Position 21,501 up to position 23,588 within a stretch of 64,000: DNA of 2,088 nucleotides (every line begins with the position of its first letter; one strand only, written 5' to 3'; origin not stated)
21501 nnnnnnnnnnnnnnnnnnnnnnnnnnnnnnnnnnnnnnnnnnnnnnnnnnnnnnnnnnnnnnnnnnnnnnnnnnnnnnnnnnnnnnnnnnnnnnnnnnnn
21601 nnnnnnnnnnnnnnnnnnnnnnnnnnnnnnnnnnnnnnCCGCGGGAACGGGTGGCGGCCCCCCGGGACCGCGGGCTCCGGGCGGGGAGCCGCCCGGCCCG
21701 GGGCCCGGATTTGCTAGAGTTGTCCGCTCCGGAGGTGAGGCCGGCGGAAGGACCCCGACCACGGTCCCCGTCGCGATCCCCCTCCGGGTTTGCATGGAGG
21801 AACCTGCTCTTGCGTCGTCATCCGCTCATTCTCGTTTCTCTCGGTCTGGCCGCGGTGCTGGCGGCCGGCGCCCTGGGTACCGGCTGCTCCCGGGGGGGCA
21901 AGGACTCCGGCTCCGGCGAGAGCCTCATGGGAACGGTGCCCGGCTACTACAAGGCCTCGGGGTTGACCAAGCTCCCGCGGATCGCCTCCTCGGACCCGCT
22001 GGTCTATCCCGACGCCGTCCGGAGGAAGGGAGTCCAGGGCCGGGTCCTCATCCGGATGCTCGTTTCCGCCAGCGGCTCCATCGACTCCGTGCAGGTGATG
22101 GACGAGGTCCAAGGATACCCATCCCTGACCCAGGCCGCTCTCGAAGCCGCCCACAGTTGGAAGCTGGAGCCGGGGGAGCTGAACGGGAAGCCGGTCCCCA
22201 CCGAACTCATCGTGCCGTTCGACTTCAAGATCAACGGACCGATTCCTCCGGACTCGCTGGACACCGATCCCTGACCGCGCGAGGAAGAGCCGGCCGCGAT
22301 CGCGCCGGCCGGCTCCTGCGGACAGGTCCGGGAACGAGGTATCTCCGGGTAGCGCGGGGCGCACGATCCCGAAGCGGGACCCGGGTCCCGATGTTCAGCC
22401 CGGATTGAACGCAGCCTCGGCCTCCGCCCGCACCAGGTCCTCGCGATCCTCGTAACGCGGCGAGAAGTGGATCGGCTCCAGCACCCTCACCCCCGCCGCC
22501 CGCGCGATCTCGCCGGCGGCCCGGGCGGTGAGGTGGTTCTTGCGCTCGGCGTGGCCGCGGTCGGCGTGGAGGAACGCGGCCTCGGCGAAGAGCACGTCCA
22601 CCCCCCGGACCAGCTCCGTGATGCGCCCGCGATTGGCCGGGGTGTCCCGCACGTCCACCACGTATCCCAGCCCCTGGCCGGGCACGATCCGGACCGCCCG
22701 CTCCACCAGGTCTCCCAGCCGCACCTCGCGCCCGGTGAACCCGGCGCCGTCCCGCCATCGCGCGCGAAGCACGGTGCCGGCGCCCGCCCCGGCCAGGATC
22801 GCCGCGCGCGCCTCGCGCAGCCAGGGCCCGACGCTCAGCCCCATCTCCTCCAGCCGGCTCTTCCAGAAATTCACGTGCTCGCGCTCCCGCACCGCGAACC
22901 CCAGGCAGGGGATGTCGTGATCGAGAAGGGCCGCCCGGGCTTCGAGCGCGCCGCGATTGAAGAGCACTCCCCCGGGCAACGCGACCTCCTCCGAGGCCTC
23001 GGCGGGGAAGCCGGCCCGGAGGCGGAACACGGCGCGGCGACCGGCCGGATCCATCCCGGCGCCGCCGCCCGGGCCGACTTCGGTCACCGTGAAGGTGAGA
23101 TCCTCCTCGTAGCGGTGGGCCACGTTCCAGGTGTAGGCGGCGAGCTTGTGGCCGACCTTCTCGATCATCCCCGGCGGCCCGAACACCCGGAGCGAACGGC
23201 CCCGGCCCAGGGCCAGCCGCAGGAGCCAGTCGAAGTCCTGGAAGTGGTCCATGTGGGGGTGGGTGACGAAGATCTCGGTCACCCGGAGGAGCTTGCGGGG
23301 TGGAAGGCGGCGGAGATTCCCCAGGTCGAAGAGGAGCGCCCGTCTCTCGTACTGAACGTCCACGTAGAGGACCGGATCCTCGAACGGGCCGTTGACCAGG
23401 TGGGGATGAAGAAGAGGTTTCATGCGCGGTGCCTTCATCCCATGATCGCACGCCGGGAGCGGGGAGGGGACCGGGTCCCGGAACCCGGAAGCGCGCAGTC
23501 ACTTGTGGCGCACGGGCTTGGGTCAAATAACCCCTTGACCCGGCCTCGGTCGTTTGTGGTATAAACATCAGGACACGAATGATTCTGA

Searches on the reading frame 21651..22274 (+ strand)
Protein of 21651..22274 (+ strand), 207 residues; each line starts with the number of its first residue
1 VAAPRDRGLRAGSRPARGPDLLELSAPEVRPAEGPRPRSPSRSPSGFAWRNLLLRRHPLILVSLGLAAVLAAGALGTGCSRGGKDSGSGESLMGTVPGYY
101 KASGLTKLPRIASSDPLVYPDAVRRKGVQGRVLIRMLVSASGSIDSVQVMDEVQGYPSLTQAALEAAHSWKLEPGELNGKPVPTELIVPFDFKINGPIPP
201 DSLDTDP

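Call 59: search_protein_families(library=pfam, proteins=[window:21651-22274:+], max_evalue=0.0001)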
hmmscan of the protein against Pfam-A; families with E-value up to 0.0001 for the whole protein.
window:21651-22274:+ (207 aa): 1 family
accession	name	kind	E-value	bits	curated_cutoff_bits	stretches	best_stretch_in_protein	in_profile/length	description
PF03544.19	TonB_C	-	4.4e-18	66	24.6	1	117-194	3-79/79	Gram-negative bacterial TonB protein C-terminal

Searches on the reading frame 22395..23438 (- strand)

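Call 3: search_protein_families(library=ncbifam, proteins=[window:22395-23438:-], max_evalue=0.001)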
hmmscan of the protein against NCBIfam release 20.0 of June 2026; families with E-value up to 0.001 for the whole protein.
window:22395-23438:- (347 aa): 9 families
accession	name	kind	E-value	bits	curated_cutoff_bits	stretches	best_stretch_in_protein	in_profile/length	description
NF002558.0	PRK02126.1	subfamily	4.5e-118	394.2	315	1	6-345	1-333/345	ribonuclease Z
TIGR02651.1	RNase_Z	equivalog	5.1e-27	94.7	292.95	2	262-344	206-288/302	ribonuclease Z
NF000801.0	PRK00055.1-3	equivalog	3e-25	88.9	252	2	271-344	217-289/307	ribonuclease Z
NF000805.0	PRK00055.2-3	equivalog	1.7e-19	70.2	416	1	159-344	126-285/307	ribonuclease Z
NF000800.0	PRK00055.1-1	equivalog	5.7e-13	48.5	398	1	154-333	121-279/305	ribonuclease Z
NF000804.0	PRK00055.2-1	equivalog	7.2e-13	48.3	402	1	271-344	213-285/306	ribonuclease Z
NF041851.1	cyc_nuc_deg_phdiest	equivalog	2.9e-10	40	400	1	265-344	163-238/253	cyclic nucleotide-degrading phosphodiesterase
NF041257.1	GntH_guanitoxin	equivalog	3.7e-09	35.9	333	1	34-112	45-130/374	guanitoxin biosynthesis MBL fold metallo-hydrolase GntH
TIGR02649.1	true_RNase_BN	exception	4.7e-09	35.7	563.7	1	156-333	122-278/304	ribonuclease BN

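Call 4: search_protein_families(library=pfam, proteins=[window:22395-23438:-], max_evalue=0.001)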
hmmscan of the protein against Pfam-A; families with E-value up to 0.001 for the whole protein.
window:22395-23438:- (347 aa): 1 family
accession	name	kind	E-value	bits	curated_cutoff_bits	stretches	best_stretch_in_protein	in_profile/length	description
PF12706.13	Lactamase_B_2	-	3.5e-13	50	27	2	42-118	16-98/200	Beta-lactamase superfamily domain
